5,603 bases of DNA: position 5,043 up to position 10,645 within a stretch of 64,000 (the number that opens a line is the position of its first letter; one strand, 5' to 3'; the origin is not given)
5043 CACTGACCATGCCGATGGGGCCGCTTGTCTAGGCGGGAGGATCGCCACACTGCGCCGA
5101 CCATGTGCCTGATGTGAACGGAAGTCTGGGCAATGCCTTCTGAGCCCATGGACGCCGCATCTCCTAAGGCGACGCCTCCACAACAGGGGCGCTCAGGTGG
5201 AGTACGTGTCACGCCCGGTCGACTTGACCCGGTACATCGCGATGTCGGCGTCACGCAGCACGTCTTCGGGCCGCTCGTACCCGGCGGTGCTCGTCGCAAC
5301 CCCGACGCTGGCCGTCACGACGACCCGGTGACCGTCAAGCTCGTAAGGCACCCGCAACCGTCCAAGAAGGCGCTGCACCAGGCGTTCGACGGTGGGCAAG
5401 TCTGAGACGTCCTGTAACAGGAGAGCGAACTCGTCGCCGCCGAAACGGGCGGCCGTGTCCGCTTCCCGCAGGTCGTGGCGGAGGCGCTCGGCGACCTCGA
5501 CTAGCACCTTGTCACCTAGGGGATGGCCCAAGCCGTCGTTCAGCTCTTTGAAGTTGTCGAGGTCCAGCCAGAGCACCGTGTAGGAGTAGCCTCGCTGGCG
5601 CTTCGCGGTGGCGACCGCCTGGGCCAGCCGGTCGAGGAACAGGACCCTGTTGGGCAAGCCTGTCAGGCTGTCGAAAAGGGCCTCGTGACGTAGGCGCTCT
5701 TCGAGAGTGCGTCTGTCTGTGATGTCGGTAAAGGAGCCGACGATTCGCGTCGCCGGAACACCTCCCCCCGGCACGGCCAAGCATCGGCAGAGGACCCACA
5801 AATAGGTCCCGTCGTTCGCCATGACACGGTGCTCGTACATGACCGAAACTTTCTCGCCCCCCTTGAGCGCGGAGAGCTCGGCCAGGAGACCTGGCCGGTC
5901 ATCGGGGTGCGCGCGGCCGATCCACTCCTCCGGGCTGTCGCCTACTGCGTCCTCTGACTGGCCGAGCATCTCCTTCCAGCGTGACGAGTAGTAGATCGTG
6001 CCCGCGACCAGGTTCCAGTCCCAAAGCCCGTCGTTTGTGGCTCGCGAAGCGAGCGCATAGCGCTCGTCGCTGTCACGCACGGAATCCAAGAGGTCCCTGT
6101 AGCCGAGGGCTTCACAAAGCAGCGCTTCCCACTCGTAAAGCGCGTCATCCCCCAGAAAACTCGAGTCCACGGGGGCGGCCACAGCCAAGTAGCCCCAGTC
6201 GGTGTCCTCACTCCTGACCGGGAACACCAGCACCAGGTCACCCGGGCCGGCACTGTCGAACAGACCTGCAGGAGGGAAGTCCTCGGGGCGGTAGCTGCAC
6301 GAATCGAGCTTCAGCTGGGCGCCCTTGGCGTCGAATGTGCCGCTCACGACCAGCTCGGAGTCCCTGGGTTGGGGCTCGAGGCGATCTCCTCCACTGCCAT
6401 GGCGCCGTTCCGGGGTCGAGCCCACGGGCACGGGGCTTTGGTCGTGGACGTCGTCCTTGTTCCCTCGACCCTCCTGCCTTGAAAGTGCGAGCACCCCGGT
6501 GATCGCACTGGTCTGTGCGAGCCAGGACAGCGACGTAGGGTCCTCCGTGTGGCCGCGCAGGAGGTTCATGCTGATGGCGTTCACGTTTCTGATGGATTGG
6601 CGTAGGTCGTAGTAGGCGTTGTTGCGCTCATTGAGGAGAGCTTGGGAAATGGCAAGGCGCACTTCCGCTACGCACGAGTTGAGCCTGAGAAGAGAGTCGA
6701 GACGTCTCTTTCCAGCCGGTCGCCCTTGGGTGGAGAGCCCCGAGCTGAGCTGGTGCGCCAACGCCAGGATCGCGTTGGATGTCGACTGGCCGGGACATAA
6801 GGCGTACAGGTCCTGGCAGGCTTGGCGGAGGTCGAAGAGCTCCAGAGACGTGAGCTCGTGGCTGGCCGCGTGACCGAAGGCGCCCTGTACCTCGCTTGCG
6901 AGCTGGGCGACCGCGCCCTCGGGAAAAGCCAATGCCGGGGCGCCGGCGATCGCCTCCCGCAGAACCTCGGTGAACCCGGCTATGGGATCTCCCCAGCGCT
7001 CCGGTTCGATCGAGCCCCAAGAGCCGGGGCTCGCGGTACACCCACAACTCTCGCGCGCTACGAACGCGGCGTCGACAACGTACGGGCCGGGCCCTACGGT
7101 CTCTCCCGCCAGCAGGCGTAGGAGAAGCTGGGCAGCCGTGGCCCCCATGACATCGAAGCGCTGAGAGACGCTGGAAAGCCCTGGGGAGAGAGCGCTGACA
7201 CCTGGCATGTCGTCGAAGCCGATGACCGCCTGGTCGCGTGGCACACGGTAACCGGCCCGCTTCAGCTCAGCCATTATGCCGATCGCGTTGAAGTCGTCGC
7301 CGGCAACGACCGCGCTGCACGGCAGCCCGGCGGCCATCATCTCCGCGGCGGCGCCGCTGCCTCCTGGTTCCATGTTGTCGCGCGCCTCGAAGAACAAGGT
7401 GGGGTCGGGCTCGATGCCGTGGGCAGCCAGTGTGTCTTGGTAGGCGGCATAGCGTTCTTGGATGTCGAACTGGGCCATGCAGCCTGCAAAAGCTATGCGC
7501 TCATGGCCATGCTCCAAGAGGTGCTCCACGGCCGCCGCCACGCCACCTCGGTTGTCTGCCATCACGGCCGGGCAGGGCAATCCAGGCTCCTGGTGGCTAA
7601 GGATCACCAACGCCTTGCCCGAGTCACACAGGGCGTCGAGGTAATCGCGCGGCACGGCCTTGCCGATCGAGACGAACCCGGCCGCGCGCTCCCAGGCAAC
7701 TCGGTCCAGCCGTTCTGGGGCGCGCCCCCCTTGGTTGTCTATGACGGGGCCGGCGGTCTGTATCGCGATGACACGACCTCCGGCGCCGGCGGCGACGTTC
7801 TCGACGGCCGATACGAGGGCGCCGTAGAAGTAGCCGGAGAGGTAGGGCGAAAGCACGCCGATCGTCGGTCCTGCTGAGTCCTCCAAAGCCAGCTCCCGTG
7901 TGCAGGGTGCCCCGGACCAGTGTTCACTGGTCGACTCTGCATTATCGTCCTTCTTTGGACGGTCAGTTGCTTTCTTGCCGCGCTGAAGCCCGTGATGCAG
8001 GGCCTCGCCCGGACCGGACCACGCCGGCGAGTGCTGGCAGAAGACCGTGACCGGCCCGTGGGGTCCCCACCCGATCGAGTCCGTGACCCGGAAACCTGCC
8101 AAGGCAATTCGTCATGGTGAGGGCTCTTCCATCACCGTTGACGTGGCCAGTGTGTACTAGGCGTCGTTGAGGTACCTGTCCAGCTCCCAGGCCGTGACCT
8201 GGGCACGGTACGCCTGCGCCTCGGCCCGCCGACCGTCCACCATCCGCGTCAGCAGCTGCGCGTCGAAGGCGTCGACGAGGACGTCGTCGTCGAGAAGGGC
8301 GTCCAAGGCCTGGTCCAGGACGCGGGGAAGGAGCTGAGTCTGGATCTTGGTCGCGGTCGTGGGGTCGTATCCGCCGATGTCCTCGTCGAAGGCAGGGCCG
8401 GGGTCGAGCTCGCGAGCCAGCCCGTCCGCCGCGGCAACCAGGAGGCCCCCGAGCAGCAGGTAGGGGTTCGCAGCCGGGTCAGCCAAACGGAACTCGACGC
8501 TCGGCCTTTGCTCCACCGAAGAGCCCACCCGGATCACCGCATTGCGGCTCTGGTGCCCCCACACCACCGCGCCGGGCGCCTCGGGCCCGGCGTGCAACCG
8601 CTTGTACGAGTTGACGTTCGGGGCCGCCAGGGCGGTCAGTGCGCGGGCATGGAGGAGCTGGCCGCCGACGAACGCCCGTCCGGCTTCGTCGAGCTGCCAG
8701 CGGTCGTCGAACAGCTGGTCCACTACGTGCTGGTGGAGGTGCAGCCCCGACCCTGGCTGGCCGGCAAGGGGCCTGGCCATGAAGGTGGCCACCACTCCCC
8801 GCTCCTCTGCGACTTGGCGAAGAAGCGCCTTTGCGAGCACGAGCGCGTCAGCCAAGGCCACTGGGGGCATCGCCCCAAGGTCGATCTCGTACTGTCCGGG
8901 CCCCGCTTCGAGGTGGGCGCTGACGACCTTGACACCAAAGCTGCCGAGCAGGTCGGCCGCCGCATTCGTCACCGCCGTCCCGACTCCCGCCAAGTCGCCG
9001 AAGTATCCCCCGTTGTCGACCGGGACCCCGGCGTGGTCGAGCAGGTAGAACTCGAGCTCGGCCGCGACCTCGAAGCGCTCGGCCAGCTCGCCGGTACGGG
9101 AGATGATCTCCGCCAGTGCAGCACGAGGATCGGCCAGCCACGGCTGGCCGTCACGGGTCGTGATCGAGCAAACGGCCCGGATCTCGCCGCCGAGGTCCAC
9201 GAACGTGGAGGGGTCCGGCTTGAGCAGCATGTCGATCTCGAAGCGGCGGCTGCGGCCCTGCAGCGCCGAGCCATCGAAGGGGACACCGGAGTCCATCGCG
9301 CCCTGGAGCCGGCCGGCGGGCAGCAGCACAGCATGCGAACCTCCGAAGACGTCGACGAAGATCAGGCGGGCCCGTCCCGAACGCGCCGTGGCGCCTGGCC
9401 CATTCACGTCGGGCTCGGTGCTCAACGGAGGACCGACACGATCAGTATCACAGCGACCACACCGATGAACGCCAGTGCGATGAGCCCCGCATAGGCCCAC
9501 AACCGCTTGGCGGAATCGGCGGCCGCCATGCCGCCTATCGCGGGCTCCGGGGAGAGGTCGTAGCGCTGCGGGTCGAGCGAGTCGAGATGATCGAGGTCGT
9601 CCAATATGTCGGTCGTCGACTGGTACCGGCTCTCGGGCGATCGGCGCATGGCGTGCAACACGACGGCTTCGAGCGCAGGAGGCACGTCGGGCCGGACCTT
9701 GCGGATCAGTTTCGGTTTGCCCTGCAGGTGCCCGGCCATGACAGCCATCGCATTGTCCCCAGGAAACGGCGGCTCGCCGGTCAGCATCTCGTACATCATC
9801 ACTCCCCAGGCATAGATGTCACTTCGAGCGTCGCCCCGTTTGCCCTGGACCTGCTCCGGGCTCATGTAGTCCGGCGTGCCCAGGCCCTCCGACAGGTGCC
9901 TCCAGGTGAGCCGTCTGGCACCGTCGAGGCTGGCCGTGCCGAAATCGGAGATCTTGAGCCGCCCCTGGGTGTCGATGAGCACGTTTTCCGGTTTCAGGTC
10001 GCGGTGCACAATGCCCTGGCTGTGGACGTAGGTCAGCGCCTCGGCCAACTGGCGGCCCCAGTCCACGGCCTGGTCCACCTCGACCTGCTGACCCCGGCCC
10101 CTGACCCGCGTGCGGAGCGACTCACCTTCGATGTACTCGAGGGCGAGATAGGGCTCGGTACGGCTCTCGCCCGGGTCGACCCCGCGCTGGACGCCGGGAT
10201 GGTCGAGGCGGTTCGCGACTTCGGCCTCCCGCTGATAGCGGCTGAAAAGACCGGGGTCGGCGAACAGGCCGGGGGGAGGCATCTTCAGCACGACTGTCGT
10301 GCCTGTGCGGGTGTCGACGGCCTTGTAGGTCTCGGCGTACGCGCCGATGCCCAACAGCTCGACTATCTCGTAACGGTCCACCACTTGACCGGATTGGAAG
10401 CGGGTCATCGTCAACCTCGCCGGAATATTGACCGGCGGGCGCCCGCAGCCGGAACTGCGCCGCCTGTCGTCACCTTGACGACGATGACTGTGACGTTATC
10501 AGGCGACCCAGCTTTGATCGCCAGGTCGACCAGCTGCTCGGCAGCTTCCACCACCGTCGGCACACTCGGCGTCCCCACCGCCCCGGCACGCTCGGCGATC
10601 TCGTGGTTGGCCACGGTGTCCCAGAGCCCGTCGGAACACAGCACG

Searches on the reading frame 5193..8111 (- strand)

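Call 80: search_protein_families(library=pfam, proteins=[window:5193-8111:-], max_evalue=0.00001)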
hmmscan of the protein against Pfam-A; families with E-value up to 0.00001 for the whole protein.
window:5193-8111:- (972 aa): 6 families
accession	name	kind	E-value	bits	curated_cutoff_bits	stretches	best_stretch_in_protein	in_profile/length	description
PF00990.26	GGDEF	-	6.4e-46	156.5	23.8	1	811-968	1-160/161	Diguanylate cyclase, GGDEF domain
PF13377.12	Peripla_BP_3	-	1e-29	104.2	26.5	1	195-356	1-167/167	Periplasmic binding protein-like domain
PF00532.27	Peripla_BP_1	-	3.7e-13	50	22.2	1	82-330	2-257/281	Periplasmic binding proteins and sugar binding domain of LacI family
PF08447.18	PAS_3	-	4.5e-12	46.5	25.6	1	706-780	2-75/89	PAS fold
PF13426.13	PAS_9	-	5.1e-06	27.2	27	1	706-799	14-103/103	PAS domain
PF13407.12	Peripla_BP_4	-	6.5e-06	26.3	35.1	0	156-337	71-257/258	Periplasmic binding protein domain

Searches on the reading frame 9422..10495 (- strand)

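Call 80: search_protein_families(library=pfam, proteins=[window:9422-10495:-], max_evalue=0.00001)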
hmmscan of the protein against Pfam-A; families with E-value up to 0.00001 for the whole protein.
window:9422-10495:- (357 aa): 3 families
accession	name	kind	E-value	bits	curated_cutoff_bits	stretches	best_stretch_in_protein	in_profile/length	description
PF00069.31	Pkinase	-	2.5e-49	168.5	31.7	1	42-292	1-253/263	Protein kinase domain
PF07714.23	PK_Tyr_Ser-Thr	-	8.5e-34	117.5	23.1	1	44-292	3-250/258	Protein tyrosine and serine/threonine kinase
PF01636.29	APH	-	5.1e-10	39.9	23.2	0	46-159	3-109/239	Phosphotransferase enzyme family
